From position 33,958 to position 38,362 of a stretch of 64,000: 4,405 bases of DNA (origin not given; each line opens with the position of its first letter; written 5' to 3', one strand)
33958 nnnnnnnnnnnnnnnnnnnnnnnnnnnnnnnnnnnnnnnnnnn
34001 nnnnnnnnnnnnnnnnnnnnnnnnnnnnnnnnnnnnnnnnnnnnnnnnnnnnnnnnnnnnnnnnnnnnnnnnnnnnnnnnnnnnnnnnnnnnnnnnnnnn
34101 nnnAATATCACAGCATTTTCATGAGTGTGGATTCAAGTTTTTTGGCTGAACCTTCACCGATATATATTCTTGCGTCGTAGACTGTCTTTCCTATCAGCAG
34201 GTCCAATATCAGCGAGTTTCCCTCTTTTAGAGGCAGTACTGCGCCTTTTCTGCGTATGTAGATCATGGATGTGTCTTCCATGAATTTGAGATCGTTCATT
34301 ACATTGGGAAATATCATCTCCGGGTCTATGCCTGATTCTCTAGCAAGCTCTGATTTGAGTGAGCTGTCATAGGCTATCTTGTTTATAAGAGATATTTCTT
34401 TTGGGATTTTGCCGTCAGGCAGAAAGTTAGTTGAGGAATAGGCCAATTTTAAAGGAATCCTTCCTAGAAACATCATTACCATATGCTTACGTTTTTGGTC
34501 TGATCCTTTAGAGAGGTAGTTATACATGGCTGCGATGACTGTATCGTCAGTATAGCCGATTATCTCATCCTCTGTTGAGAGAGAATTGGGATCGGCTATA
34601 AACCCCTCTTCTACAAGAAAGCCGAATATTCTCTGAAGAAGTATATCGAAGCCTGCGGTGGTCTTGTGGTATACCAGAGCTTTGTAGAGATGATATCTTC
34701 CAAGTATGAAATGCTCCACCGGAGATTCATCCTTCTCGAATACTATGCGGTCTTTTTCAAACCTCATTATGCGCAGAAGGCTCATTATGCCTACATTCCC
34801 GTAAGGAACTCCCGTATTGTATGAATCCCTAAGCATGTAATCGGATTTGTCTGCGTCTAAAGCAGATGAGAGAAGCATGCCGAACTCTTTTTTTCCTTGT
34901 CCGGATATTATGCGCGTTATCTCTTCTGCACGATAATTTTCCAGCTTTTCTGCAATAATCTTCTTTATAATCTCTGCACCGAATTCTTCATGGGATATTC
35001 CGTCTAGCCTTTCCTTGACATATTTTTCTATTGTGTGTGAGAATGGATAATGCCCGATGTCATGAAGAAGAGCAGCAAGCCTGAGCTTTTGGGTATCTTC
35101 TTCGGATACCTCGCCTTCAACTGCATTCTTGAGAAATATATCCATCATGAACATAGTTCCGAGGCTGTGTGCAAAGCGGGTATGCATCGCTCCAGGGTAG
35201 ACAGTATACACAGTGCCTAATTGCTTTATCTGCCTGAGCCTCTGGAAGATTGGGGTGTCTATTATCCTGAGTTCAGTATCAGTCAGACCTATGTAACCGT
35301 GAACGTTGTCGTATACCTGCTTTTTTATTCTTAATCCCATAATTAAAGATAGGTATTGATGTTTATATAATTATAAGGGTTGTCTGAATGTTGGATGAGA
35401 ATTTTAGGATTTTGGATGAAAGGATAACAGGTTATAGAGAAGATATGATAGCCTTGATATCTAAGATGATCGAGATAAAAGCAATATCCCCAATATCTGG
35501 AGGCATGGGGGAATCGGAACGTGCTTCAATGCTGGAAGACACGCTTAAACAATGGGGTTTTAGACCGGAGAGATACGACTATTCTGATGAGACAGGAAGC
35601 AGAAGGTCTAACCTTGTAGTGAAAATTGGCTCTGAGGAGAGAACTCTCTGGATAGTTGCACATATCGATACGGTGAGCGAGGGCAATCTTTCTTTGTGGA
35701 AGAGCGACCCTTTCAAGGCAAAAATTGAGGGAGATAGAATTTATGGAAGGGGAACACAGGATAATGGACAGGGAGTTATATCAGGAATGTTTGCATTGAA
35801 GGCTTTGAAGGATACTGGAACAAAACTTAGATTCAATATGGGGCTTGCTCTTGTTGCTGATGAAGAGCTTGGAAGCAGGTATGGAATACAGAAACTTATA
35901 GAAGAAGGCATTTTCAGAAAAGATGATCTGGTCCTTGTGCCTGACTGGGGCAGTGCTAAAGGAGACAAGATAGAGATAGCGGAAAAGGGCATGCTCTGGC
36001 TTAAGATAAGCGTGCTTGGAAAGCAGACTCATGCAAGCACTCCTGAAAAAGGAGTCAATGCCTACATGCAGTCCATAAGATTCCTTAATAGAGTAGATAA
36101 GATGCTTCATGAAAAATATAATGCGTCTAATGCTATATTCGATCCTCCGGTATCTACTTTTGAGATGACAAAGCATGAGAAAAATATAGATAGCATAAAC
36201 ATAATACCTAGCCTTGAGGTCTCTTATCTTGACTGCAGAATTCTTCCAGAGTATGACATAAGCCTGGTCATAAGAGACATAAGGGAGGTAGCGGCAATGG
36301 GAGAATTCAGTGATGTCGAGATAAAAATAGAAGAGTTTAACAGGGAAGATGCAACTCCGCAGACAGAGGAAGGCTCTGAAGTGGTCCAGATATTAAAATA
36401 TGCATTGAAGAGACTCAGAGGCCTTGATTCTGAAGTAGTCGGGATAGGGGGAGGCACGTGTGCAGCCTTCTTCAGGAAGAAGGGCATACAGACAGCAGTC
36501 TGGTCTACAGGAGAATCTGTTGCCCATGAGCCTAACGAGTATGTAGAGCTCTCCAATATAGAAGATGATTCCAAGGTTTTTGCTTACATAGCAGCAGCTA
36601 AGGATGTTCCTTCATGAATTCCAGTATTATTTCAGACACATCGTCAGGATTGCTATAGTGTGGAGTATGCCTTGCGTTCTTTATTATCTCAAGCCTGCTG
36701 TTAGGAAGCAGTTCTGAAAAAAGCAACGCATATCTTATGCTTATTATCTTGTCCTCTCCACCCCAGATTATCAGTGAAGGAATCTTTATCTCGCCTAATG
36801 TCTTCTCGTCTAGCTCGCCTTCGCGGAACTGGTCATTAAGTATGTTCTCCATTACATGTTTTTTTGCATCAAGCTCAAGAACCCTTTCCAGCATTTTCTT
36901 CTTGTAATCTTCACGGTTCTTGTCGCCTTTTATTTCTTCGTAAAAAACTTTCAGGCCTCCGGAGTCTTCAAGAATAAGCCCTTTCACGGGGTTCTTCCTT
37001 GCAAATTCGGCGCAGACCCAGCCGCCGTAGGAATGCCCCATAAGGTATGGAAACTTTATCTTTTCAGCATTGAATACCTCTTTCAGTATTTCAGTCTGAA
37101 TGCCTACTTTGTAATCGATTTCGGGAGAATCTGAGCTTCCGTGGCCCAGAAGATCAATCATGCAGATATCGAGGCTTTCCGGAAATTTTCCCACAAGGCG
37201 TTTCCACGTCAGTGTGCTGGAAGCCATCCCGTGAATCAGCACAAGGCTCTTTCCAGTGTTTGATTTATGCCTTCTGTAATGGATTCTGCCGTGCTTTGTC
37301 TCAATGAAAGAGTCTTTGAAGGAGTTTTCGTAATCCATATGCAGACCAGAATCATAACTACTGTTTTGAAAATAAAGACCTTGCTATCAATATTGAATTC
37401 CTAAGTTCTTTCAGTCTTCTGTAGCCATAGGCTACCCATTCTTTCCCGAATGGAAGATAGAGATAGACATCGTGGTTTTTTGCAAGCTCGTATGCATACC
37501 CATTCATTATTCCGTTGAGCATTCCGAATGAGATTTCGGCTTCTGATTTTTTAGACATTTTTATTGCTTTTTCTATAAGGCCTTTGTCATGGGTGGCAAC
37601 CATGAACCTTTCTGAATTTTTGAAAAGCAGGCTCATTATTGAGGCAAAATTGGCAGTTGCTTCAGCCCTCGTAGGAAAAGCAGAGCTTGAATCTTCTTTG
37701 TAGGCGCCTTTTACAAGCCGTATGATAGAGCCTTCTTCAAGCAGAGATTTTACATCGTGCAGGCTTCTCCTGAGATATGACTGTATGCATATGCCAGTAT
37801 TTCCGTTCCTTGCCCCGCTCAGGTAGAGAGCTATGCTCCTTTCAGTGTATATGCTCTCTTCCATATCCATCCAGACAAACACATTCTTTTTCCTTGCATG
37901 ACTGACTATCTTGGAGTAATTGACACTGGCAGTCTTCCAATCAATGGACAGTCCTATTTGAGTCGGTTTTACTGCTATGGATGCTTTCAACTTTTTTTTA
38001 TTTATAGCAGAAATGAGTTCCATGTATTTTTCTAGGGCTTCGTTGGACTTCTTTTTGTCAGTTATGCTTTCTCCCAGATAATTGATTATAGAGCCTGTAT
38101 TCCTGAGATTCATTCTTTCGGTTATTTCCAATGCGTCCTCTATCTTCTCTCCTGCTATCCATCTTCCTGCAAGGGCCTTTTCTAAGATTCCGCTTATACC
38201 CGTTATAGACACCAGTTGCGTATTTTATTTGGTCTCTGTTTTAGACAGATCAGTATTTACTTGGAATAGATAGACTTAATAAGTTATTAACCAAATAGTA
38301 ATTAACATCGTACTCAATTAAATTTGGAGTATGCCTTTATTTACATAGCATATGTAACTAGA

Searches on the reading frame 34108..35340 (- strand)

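Call 11: search_protein_families(library=ncbifam, proteins=[window:34111-35340:-])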
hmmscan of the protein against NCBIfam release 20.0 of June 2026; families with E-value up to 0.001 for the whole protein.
window:34111-35340:- (410 aa): 6 families
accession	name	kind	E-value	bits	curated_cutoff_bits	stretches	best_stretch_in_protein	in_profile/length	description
TIGR01353.1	dGTP_triPase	subfamily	1.2e-06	28.3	152.35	1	25-110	11-99/389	dGTP triphosphohydrolase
TIGR00277.1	HDIG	domain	2.9e-06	27.1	27.6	1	73-128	19-68/84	HDIG domain-containing metalloprotein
TIGR03276.1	Phn-HD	hypoth_equivalog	0.00011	21.8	214.6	1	82-133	42-91/179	phosphonate degradation HD-domain oxygenase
NF002329.0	PRK01286.1-4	equivalog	0.00011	21.6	494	1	25-132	47-147/342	deoxyguanosinetriphosphate triphosphohydrolase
NF049941.1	HyMthAminphonOxyTmpB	equivalog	0.00028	20.7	300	1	67-129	32-91/188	(R)-1-hydroxy-2-trimethylaminoethylphosphonate oxygenase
NF002205.0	PRK01096.1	equivalog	0.00037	19.6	439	1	51-125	58-142/444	deoxyguanosinetriphosphate triphosphohydrolase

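Call 31: search_protein_families(library=pfam, max_evalue=0.00001, proteins=[window:34108-35340:-])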
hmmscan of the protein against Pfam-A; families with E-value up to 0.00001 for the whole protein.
window:34108-35340:- (410 aa): 1 family
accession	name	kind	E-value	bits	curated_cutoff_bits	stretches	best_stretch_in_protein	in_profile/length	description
PF01966.28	HD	-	1.7e-14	54.5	22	1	55-166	1-110/116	HD domain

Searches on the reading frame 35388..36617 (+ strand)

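Call 31: search_protein_families(library=pfam, max_evalue=0.00001, proteins=[window:35388-36617:+])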
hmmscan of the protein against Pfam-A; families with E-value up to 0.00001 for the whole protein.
window:35388-36617:+ (409 aa): 3 families
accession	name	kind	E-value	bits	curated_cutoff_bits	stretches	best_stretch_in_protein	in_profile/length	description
PF01546.33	Peptidase_M20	-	3.6e-32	112.4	24.6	1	89-402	2-204/206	Peptidase family M20/M25/M40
PF07687.19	M20_dimer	-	5.9e-17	62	21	1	197-302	1-99/107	Peptidase dimerisation domain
PF04389.22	Peptidase_M28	-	5.6e-06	26.6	21.3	1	75-167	1-77/193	Peptidase family M28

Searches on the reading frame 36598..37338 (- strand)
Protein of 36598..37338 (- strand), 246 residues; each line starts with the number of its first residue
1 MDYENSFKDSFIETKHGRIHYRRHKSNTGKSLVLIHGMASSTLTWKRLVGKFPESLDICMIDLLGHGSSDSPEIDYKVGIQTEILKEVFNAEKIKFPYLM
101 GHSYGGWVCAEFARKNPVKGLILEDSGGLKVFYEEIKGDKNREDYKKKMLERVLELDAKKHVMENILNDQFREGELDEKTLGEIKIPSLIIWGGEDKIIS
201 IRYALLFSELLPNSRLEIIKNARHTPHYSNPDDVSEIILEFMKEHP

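Call 31: search_protein_families(library=pfam, max_evalue=0.00001, proteins=[window:36598-37338:-])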
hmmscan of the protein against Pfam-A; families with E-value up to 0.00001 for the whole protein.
window:36598-37338:- (246 aa): 3 families
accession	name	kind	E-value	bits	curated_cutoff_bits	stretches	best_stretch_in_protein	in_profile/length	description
PF00561.26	Abhydrolase_1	-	1.5e-20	74.4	25.8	2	31-159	2-133/245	alpha/beta hydrolase fold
PF12697.13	Abhydrolase_6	-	7.2e-15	56.7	26.3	1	32-236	1-216/217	Alpha/beta hydrolase family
PF12146.15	Hydrolase_4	-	1.9e-11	44.2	27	0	30-123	5-106/239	Serine aminopeptidase, S33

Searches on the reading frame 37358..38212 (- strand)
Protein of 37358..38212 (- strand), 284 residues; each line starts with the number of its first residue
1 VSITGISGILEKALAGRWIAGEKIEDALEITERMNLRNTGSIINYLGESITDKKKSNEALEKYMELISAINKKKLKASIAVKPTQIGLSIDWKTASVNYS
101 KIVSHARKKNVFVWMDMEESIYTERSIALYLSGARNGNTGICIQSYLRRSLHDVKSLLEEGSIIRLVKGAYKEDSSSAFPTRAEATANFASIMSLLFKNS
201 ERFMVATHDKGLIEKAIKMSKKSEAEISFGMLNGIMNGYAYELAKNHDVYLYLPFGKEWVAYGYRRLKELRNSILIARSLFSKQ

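Call 31: search_protein_families(library=pfam, max_evalue=0.00001, proteins=[window:37358-38212:-])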
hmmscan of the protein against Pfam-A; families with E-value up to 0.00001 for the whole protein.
window:37358-38212:- (284 aa): 1 family
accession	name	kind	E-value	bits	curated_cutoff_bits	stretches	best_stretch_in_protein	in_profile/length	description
PF01619.24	Pro_dh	-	3.3e-28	99.5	27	1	31-269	5-268/278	Proline dehydrogenase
